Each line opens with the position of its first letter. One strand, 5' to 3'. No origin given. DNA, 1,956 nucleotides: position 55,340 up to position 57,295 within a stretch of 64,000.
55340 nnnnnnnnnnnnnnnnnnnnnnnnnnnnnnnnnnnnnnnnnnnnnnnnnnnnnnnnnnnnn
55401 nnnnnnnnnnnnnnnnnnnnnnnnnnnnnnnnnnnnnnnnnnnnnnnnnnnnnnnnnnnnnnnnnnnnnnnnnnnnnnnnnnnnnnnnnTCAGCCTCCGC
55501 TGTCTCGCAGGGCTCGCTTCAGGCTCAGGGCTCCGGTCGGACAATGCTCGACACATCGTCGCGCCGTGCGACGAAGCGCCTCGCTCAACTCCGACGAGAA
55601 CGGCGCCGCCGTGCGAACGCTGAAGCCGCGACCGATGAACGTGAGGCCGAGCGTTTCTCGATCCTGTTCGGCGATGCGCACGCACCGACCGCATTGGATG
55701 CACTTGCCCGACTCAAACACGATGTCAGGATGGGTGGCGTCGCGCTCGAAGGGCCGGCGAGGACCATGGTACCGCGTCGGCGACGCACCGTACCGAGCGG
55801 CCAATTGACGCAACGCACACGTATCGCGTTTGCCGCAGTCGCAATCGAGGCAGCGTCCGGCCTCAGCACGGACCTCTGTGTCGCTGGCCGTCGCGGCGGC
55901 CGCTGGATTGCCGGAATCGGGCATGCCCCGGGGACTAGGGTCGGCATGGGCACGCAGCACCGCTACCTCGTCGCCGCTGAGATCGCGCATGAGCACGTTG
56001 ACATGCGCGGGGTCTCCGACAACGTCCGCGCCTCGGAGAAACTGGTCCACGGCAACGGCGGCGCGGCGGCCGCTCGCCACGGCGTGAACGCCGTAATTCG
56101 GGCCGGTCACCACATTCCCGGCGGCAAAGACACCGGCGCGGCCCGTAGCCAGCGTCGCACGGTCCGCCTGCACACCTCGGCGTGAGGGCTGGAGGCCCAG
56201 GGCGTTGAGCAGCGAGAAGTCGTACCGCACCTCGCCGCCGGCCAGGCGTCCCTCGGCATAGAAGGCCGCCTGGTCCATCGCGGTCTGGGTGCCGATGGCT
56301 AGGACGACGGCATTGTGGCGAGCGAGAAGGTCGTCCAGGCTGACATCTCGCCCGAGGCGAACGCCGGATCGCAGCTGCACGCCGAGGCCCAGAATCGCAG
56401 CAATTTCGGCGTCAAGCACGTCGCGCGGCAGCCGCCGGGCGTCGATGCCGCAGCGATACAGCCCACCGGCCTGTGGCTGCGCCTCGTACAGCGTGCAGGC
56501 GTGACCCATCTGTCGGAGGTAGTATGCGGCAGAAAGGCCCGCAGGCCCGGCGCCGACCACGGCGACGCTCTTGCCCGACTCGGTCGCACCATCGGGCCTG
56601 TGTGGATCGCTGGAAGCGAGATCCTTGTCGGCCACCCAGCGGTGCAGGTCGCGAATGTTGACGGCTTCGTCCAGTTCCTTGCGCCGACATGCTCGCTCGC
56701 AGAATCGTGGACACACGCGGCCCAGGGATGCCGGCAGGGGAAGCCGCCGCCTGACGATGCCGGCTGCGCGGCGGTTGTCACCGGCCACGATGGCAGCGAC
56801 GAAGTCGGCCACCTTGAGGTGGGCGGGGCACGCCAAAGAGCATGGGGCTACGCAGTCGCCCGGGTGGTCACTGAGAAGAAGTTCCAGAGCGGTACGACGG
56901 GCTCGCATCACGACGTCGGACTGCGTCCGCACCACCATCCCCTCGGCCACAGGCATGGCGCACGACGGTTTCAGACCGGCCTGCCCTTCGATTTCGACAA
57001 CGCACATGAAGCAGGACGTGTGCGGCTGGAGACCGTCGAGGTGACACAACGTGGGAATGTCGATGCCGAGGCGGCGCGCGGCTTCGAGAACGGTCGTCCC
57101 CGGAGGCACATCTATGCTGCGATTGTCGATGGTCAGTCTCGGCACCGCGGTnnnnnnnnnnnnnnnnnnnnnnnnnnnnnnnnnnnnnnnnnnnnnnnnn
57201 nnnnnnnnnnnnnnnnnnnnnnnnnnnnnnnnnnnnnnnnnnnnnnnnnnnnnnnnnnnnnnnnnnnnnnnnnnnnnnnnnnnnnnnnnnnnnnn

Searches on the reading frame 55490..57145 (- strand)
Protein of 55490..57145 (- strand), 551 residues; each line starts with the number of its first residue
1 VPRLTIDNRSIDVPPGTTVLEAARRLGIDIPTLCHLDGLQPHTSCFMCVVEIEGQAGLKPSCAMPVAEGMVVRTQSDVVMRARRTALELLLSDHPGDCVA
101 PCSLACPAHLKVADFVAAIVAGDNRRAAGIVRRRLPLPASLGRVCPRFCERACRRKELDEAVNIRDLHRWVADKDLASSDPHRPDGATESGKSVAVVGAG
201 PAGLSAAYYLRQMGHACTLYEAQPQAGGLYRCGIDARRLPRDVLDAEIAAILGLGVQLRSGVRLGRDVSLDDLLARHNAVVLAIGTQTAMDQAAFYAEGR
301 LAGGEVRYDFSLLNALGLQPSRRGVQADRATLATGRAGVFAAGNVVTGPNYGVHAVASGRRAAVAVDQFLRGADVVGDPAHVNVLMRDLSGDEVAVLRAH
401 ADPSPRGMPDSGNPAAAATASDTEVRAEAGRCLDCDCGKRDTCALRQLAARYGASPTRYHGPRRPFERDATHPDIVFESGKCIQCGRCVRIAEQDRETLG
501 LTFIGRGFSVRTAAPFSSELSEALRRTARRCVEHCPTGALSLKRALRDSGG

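Call 9: search_protein_families(library=pfam, proteins=[window:55490-57145:-])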
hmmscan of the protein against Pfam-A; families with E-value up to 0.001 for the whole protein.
window:55490-57145:- (551 aa): 14 families
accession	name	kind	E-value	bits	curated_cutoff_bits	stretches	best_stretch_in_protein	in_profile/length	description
PF13510.11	Fer2_4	-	1.4e-20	73.5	22.8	1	4-76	6-81/82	2Fe-2S iron-sulfur cluster binding domain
PF14691.11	Fer4_20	-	2.1e-16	60.2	25.8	1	98-176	27-109/113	Dihydroprymidine dehydrogenase domain II, 4Fe-4S cluster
PF13450.12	NAD_binding_8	-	7.9e-10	39.3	21.9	1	196-232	1-37/68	NAD(P)-binding Rossmann-like domain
PF07992.20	Pyr_redox_2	-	1.3e-08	35.1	26.1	1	193-223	2-32/291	Pyridine nucleotide-disulphide oxidoreductase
PF01593.30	Amino_oxidase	-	1.4e-07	31.6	19.8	1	202-229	2-29/443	Flavin containing amine oxidoreductase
PF01266.30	DAO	-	8.2e-07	29.3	27.9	1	194-227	2-35/353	FAD dependent oxidoreductase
PF10588.14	NADH-G_4Fe-4S_3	-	2.1e-06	27.6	27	1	83-98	1-16/40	NADH-ubiquinone oxidoreductase-G iron-sulfur binding region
PF22117.2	Fer4_Nqo3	-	4.8e-06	27.1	27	1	474-540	3-66/67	NADH-quinone oxidoreductase subunit 3, ferredoxin-like domain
PF12838.12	Fer4_7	-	0.00018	22.3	27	0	480-490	36-46/52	4Fe-4S dicluster domain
PF01494.25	FAD_binding_3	-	0.00039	20.2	22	1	193-226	3-36/349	FAD binding domain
PF00890.30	FAD_binding_2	-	0.0004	20.1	20.4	1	194-228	2-36/414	FAD binding domain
PF01946.23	Thi4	-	0.00077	19.2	26.2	0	193-228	19-55/235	Thi4 family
PF12831.13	FAD_oxidored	-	0.00078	19.3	27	0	194-229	2-37/416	FAD dependent oxidoreductase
PF01134.28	GIDA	-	0.00085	18.9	22.1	1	194-232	2-40/391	Glucose inhibited division protein A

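Call 10: search_protein_families(library=ncbifam, proteins=[window:55490-57145:-])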
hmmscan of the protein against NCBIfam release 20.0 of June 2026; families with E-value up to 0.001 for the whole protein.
window:55490-57145:- (551 aa): 49 families (the best 25 are shown)
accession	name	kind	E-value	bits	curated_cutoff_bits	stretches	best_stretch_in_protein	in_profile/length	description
NF009454.0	PRK12814.1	equivalog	3.9e-130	435.2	916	2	4-290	6-292/657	putative NADPH-dependent glutamate synthase small subunit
NF009410.0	PRK12771.1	subfamily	2.1e-77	261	516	2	99-289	47-236/566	NAD(P)-binding protein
NF040763.1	FeFe_hydrog_A6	exception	1.1e-50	172.6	765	2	4-100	3-99/571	NADH-dependent [FeFe] hydrogenase, group A6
NF010590.0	PRK13984.1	equivalog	4.9e-50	170.3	946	1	101-287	197-384/611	putative oxidoreductase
NF045663.1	diclust_near_Sec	equivalog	3.7e-46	157.6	530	1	99-460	17-332/759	pyridine nucleotide-disulfide oxidoreductase/dicluster-binding protein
TIGR01316.1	gltA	equivalog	1.9e-44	152.2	471.75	2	98-288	34-230/449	NADPH-dependent glutamate synthase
NF009414.0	PRK12778.1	equivalog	2.6e-41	141.7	1103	1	98-286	334-527/752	bifunctional dihydroorotate dehydrogenase B NAD binding subunit/NADPH-dependent glutamate synthase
TIGR01317.1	GOGAT_sm_gam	subfamily_domain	1.1e-40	139.9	447.7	2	97-293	46-245/485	glutamate synthase small subunit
NF005745.0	PRK07569.1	equivalog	3.1e-39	134.8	333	2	4-99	6-101/238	bidirectional hydrogenase complex protein HoxU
TIGR01318.1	gltD_gamma_fam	subfamily_domain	5.1e-39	134.1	482.95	1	100-292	48-242/467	glutamate synthase, small subunit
TIGR03315.1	Se_ygfK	equivalog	9.3e-39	132.6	835.3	2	97-288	441-633/1012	putative selenate reductase subunit YgfK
TIGR01973.1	NuoG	equivalog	2.3e-38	132.4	470.05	2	4-98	1-95/606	NADH-quinone oxidoreductase subunit NuoG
NF009408.0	PRK12769.1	equivalog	2.4e-35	121.8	1003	1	102-291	236-427/659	formate-dependent uric acid utilization protein AegA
NF009413.0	PRK12775.1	equivalog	4.8e-32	110.7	1895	1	97-287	335-528/1006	putative trifunctional 2-polyprenylphenol hydroxylase/glutamate synthase subunit beta/ferritin domain-containing protein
NF009451.0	PRK12809.1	equivalog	1.9e-29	102.5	1154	1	100-291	217-410/639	formate-dependent uric acid utilization protein YgfT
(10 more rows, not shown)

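Call 11: search_solved_structures(query=window:55490-57145:-, max_evalue=0.001, show_alignments=2)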
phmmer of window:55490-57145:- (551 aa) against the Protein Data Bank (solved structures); distinct sequences matched with E-value up to 0.001: 95 (the best 60 are shown).
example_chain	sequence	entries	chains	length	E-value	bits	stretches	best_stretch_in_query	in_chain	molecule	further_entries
9bov_A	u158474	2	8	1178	9.7e-110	371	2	3-305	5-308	Molybdopterin oxidoreductase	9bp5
9n5u_A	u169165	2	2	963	1.9e-104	353.5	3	2-288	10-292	NfnA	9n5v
8oh5_C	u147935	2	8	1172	7.1e-98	331.8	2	4-289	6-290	Formate dehydrogenase-O, major subunit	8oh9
8a6t_A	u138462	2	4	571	1.6e-37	132.6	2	2-99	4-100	Electron bifurcating hydrogenase subunit HydA1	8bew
5vj7_A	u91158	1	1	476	3.2e-33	118.5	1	99-288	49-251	Oxidoreductase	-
5jca_L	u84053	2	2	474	5.8e-33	117.6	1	99-288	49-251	NADH-dependent Ferredoxin:NADP Oxidoreductase (NfnI) subunit alpha | NADH-dependent Ferredoxin:NADP Oxidoreductase subunit alpha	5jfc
6tg9_A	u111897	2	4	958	1.7e-32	116.1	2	3-103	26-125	Formate dehydrogenase subunit alpha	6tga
7q4v_A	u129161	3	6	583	4.4e-32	114.7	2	6-100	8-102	Iron hydrogenase HydA1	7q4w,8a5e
9wxb_B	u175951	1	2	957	6.1e-32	114.2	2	4-103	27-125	Formate dehydrogenase alpha subunit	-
7mfm_I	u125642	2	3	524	8.9e-31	110.4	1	104-308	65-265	Glutamate synthase (NADPH) small chain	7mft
4ylf_B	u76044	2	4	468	9e-31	110.4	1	100-288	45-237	Dihydropyrimidine dehydrogenase subunit A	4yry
7p5h_A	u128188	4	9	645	7.1e-28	100.8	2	5-99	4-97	Fe-hydrogenase, subunit alpha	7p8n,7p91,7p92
5xf9_B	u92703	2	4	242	2.6e-27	98.9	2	4-94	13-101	NAD-reducing hydrogenase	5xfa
2vdc_G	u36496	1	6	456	2.7e-25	92.3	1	97-293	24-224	GLUTAMATE SYNTHASE [NADPH] SMALL CHAIN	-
7t2r_A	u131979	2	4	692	2.8e-25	92.3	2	4-99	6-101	NiFe hydrogenase subunit A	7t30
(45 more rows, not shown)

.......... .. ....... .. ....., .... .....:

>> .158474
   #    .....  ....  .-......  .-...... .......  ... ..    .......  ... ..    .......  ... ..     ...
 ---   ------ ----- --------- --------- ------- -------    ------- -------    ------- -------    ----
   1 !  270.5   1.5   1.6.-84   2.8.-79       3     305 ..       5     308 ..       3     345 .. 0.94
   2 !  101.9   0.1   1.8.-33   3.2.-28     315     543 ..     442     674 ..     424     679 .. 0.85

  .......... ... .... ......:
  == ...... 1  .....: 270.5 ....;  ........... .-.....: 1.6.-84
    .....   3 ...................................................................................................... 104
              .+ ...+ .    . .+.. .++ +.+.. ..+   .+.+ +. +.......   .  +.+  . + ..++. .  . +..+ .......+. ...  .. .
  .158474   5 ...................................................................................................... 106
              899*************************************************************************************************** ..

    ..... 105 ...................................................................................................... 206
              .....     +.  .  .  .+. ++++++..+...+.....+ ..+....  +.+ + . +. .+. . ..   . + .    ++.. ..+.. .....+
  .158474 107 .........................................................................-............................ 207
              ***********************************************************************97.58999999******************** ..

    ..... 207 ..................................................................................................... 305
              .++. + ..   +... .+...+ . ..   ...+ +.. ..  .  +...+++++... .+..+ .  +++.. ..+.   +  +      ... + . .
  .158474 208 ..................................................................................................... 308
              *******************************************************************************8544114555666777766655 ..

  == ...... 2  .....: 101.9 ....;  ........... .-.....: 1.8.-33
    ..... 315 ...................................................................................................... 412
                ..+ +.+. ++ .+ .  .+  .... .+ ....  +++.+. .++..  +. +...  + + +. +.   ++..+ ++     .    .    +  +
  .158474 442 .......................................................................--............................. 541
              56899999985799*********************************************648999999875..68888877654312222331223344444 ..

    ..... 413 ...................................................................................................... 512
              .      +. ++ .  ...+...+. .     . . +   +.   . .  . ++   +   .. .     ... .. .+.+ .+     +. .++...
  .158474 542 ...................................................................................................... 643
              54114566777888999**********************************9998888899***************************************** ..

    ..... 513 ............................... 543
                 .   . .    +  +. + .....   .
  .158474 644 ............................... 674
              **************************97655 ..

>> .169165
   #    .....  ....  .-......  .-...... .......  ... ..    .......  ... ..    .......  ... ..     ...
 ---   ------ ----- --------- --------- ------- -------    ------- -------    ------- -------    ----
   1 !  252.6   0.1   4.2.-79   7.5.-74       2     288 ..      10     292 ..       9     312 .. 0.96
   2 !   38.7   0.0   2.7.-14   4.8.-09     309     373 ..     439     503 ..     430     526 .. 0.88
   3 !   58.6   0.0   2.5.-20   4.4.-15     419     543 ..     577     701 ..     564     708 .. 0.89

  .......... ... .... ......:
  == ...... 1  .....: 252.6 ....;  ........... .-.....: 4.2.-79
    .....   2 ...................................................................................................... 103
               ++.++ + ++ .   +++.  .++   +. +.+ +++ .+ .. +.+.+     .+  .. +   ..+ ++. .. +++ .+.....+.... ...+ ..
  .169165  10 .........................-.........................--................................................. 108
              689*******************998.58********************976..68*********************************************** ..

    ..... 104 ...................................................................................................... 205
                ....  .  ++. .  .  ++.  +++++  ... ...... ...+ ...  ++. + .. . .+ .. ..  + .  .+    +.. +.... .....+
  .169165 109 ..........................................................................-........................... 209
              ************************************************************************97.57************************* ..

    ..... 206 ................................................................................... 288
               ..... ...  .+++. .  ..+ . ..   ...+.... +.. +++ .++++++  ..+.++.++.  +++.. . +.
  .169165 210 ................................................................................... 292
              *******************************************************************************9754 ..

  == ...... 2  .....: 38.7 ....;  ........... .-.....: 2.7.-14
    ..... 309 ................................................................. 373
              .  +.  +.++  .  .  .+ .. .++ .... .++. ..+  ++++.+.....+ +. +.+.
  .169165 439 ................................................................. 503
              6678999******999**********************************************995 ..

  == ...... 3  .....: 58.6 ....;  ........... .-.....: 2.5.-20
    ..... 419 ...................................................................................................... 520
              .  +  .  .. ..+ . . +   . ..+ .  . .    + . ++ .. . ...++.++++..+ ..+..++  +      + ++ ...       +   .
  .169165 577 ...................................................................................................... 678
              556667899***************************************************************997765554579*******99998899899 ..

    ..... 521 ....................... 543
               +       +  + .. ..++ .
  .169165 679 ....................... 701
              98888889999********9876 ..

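Call 16: find_homologous_proteins(query=window:55490-57145:-, max_evalue=1e-10)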
Query window:55490-57145:- (551 aa): 3127 proteins with E <= 1e-10 among 8000 candidates; the best 120 are listed.
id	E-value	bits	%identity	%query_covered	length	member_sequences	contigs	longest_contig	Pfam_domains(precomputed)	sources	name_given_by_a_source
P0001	0.0e+0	1229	100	100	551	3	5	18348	PF01266.31,PF13510.12,PF10588.15,PF01593.31,PF13450.13,PF14691.12,PF07992.21,PF22117.3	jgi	-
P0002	0.0e+0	1042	84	100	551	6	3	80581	PF13510.12,PF10588.15,PF13450.13,PF14691.12,PF07992.21,PF22117.3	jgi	-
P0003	3.3e-281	952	78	100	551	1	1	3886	PF01266.31,PF13510.12,PF13450.13,PF14691.12,PF07992.21,PF22117.3,PF01494.26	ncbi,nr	ncbi:MAG: (2Fe-2S)-binding protein [Planctomycetes bacterium]|nr:(2Fe-2S)-binding protein [Planctomy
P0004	6.6e-231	786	65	100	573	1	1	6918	PF01266.31,PF13510.12,PF01593.31,PF13450.13,PF14691.12,PF07992.21,PF22117.3,PF13459.12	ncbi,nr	ncbi:MAG: FAD-dependent oxidoreductase [Anaerolineaceae bacterium]|nr:FAD-dependent oxidoreductase [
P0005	9.1e-213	726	63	100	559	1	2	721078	PF01266.31,PF13510.12,PF01593.31,PF13450.13,PF14691.12,PF00890.31,PF07992.21,PF22117.3,PF12831.14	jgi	jgi:glutamate synthase (NADPH) small chain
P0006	1.1e-209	716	62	100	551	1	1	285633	PF01266.31,PF13510.12,PF01593.31,PF13450.13,PF14691.12,PF00890.31,PF07992.21,PF22117.3,PF01494.26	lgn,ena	-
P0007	2.7e-203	695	61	99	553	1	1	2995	PF01946.24,PF01266.31,PF13510.12,PF01593.31,PF13450.13,PF14691.12,PF07992.21,PF22117.3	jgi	-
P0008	4.7e-201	687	60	100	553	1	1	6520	PF01266.31,PF13510.12,PF01593.31,PF13450.13,PF14691.12,PF07992.21,PF22117.3,PF12831.14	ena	-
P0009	8.5e-195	667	59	99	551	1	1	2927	PF01266.31,PF13510.12,PF01593.31,PF13450.13,PF14691.12,PF00890.31,PF07992.21,PF01494.26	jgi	jgi:NADPH-dependent glutamate synthase beta subunit-like oxidoreductase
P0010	1.8e-194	666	58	99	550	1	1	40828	PF01266.31,PF13510.12,PF01593.31,PF13450.13,PF14691.12,PF07992.21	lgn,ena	-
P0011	1.6e-192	659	57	100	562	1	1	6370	PF01266.31,PF13510.12,PF13450.13,PF14691.12,PF07992.21,PF22117.3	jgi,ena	jgi:ferredoxin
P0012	1.7e-191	656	60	99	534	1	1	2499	PF01266.31,PF13510.12,PF01593.31,PF13450.13,PF14691.12,PF07992.21,PF22117.3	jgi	-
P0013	1.5e-190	653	57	100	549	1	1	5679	PF13510.12,PF13450.13,PF14691.12,PF07992.21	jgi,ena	-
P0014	3.0e-182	625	56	99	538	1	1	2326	PF13510.12,PF01593.31,PF13450.13,PF14691.12,PF00890.31,PF07992.21,PF13738.13,PF03486.21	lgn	-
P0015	4.1e-182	625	56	99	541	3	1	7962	PF01266.31,PF13510.12,PF13450.13,PF14691.12,PF00890.31,PF07992.21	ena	-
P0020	4.6e-162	559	56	51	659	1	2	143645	PF01266.31,PF13510.12,PF01593.31,PF13450.13,PF14691.12,PF00890.31,PF07992.21,PF00070.34,PF13738.13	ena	-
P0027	1.4e-157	544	59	52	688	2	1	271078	PF01266.31,PF13510.12,PF13450.13,PF14691.12,PF07992.21,PF00070.34,PF13738.13,PF12831.14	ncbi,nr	ncbi:MAG: FAD-dependent oxidoreductase [Verrucomicrobia bacterium]|nr:FAD-dependent oxidoreductase [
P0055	8.2e-154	531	58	52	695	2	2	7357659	PF01266.31,PF13510.12,PF13450.13,PF14691.12,PF07992.21,PF00070.34,PF13738.13,PF12831.14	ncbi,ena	-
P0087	1.2e-151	524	49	98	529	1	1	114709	PF01266.31,PF13510.12,PF13450.13,PF14691.12,PF07992.21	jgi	-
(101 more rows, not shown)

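Call 19: find_encoding_contigs(protein=P0005, flank=10000, max_places=1)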
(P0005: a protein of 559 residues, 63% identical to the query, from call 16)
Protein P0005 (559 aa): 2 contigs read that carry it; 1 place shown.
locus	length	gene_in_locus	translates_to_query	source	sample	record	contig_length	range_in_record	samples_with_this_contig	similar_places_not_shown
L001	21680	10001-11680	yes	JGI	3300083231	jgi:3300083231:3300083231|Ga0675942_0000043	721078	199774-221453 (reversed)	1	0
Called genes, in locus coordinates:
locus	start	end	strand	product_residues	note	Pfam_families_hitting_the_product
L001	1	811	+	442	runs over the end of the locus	-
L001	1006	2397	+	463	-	PF01011:PQQ (faint), PF13360:PQQ_2, PF13570:Beta-prop_ACSF4 (faint)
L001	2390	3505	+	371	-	PF08450:SGL (faint)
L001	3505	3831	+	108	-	-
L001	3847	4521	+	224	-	PF12838:Fer4_7 (faint), PF00037:Fer4 (faint), PF12797:Fer4_2 (faint), PF12837:Fer4_6 (faint)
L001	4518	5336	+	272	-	PF12801:Fer4_5, PF00037:Fer4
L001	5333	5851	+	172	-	-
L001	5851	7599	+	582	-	PF13360:PQQ_2, PF13570:Beta-prop_ACSF4 (weak), PF13360:PQQ_2 (weak)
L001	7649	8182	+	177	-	PF01257:2Fe-2S_thioredx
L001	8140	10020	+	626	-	PF01512:Complex1_51K, PF10531:SLBB (weak), PF10589:NADH_4Fe-4S, PF00037:Fer4 (weak), PF12838:Fer4_7, PF13187:Fer4_9 (weak), PF13237:Fer4_10 (weak), PF14697:Fer4_21, +1 more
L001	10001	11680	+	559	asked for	PF13510:Fer2_4, PF14691:Fer4_20, PF07992:Pyr_redox_2, PF00890:FAD_binding_2 (faint), PF01266:DAO (weak), PF01593:Amino_oxidase (weak), PF13450:NAD_binding_8, PF22117:Fer4_Nqo3, +1 more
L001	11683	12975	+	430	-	PF13579:Glyco_trans_4_4, PF13439:Glyco_transf_4 (weak), PF20706:GT4-conflict (faint), PF00534:Glycos_transf_1, PF13692:Glyco_trans_1_4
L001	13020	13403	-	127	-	PF05899:Cupin_3, PF00190:Cupin_1 (weak), PF02311:AraC_binding, PF07883:Cupin_2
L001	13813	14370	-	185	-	-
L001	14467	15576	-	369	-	PF07608:DUF1571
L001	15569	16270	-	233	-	PF01209:Ubie_methyltran, PF05148:Methyltransf_8 (weak), PF13489:Methyltransf_23, PF05175:MTS, PF13847:Methyltransf_31, PF08241:Methyltransf_11, PF08242:Methyltransf_12, PF13649:Methyltransf_25, +2 more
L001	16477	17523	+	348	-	PF00005:ABC_tran, PF13304:AAA_21 (faint)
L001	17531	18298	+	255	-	PF01061:ABC2_membrane, PF12679:ABC2_membrane_2, PF12730:ABC2_membrane_4, PF13346:ABC2_membrane_5 (weak), PF12698:ABC2_membrane_3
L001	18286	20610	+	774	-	PF23357:DUF7088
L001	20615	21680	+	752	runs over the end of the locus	PF14238:DUF4340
